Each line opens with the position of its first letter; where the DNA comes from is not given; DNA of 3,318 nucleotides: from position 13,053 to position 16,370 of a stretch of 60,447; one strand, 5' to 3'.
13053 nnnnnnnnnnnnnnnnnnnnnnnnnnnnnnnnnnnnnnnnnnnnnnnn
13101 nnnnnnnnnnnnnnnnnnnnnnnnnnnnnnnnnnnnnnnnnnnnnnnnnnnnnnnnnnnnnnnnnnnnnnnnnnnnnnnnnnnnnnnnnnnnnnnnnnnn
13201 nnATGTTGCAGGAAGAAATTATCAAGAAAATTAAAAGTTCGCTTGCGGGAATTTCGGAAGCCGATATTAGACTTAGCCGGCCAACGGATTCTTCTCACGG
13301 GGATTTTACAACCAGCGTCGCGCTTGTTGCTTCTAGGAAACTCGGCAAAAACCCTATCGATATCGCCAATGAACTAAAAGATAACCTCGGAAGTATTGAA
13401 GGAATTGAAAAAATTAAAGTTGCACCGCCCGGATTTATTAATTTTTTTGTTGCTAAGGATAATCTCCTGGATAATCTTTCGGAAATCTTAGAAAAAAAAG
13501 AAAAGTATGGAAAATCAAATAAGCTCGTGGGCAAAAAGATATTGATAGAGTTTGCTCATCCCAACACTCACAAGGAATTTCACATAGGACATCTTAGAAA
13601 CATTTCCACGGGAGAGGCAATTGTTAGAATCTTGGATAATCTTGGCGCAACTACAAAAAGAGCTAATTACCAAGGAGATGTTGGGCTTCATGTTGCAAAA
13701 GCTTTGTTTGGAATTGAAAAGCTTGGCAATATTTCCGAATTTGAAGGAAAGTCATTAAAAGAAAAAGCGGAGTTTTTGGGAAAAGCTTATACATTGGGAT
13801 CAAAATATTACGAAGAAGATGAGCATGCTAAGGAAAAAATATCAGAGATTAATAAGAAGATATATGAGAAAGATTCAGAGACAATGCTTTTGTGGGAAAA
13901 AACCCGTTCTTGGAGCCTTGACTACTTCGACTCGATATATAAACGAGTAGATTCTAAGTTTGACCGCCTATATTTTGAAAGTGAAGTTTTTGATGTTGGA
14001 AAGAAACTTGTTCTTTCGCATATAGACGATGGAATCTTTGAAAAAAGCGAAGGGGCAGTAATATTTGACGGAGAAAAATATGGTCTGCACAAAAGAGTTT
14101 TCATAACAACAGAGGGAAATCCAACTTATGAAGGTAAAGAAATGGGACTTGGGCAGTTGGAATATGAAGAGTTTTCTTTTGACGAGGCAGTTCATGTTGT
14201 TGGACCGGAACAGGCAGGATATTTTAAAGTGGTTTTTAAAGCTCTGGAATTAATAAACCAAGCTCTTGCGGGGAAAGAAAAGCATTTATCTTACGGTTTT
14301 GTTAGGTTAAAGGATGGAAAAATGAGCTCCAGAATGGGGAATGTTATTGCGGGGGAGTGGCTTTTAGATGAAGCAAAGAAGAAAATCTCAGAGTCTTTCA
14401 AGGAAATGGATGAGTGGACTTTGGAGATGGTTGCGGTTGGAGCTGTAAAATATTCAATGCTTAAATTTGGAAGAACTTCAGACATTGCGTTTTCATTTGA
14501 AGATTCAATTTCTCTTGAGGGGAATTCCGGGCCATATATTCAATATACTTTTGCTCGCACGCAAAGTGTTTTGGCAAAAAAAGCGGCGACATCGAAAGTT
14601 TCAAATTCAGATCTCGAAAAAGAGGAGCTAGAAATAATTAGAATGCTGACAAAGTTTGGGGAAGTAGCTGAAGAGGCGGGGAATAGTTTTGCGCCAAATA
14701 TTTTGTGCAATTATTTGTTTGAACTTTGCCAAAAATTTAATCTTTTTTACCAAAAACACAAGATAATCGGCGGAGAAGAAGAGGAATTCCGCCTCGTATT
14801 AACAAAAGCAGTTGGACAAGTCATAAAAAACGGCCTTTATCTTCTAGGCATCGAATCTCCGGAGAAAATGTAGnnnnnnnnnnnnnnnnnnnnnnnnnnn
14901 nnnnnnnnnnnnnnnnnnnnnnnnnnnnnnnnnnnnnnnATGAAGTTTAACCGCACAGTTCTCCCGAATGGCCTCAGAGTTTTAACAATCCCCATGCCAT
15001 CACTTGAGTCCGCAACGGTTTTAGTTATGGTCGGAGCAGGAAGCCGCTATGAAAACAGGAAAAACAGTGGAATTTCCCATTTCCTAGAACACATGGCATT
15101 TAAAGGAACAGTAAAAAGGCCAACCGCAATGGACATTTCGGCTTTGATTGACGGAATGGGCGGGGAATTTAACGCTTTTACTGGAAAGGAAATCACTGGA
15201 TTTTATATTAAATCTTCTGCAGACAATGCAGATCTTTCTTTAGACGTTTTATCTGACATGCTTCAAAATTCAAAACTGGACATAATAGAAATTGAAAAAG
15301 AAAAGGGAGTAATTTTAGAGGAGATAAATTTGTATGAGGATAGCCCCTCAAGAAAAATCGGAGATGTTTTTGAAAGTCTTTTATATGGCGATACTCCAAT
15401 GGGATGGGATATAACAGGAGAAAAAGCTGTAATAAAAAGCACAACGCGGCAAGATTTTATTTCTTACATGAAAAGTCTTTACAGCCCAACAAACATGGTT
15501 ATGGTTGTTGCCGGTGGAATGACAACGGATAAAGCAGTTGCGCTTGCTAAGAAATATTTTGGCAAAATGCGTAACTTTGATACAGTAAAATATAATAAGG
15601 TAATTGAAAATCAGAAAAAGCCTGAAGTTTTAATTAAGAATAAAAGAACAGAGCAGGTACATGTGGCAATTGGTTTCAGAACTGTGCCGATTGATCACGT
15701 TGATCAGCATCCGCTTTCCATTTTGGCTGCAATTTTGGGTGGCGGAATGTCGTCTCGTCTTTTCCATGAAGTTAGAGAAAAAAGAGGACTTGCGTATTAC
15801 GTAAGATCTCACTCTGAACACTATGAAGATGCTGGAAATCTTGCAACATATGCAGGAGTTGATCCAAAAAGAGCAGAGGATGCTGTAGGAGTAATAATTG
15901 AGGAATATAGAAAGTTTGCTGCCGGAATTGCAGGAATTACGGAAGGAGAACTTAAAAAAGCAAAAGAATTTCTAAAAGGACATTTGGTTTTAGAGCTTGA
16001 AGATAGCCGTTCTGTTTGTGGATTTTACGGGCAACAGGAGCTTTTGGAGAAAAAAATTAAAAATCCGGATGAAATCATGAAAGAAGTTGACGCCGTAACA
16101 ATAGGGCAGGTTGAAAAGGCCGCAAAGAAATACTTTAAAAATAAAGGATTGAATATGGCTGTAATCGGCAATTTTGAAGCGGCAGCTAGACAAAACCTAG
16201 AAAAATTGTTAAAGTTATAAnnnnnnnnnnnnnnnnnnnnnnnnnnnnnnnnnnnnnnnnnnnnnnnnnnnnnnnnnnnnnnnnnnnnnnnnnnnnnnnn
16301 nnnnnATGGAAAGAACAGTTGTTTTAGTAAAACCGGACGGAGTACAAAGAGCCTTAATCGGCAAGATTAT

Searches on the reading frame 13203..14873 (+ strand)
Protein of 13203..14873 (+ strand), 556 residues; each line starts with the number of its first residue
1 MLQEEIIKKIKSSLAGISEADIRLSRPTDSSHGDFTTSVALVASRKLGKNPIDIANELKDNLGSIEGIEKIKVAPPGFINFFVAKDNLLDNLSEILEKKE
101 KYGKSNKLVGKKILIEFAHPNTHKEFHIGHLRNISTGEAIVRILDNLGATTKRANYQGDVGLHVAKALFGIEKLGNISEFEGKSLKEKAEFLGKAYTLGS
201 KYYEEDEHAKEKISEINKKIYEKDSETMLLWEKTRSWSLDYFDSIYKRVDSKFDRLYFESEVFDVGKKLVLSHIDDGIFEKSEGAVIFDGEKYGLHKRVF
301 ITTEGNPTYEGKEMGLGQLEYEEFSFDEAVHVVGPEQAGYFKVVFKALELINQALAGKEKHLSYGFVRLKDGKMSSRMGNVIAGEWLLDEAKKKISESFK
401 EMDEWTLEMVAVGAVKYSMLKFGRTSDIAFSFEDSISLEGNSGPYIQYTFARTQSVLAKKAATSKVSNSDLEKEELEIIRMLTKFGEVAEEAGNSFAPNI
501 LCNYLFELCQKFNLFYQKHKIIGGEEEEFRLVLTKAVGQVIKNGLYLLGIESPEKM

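Call 7: search_protein_families(library=pfam, proteins=[window:13203-14873:+], max_evalue=0.001)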
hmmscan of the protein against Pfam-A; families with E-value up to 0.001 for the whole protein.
window:13203-14873:+ (556 aa): 3 families
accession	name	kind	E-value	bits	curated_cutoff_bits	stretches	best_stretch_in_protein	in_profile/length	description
PF00750.26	tRNA-synt_1d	-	2.8e-35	122.4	23.3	1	92-432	2-349/349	tRNA synthetases class I (R), catalytic domain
PF05746.21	DALR_1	-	1.5e-29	102.9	22.3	1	446-556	1-117/117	DALR anticodon binding domain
PF03485.21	Arg_tRNA_synt_N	-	2.4e-20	73.4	21.5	1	5-83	2-85/85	Arginyl tRNA synthetase N terminal domain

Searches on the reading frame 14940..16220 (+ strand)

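Call 99: search_protein_families(library=pfam, proteins=[window:14940-16220:+], max_evalue=0.001)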
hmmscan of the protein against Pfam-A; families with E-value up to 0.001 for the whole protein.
window:14940-16220:+ (426 aa): 2 families
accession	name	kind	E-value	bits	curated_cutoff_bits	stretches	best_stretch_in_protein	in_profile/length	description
PF05193.26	Peptidase_M16_C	-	3.7e-45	154.5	23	1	169-343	3-179/181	Peptidase M16 inactive domain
PF00675.25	Peptidase_M16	-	4.5e-34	117.9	22.3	1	13-154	1-141/149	Insulinase (Peptidase family M16)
